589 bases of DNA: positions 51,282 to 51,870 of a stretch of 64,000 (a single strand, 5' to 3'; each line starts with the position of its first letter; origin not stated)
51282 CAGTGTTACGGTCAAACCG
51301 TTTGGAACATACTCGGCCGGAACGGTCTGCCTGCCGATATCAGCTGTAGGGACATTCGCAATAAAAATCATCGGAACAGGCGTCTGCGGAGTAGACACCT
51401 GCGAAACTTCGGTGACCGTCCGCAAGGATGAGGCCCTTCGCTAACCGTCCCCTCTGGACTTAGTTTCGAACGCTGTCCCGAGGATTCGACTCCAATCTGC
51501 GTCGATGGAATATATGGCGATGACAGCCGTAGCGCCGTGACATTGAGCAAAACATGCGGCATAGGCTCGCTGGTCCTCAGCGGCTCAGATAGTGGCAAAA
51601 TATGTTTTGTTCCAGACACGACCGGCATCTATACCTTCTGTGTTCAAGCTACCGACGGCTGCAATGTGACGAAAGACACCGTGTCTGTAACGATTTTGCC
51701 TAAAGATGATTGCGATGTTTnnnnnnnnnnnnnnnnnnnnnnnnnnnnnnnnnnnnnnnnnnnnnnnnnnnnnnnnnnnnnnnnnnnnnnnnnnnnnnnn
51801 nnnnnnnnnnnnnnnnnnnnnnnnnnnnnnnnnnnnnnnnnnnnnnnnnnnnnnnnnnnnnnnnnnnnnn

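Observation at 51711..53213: Cohesin-like and dockerin-like modules occur together on the T9SS-anchored tail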

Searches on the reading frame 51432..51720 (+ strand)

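Call 10: search_protein_families(library=pfam, proteins=[window:51432-51720:+], max_evalue=10)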
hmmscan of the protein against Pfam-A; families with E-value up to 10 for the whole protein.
window:51432-51720:+ (96 aa): 3 families
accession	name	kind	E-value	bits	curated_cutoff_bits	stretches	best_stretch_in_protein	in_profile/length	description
PF22352.2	K319L-like_PKD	-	0.046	14.2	27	1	39-88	34-84/84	K319L-like, PKD domain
PF05345.18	He_PIG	-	0.083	13.8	24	1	61-88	65-93/96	Putative Ig domain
PF07495.19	Y_Y_Y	-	0.15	12.4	26.6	1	52-87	26-63/65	Y_Y_Y domain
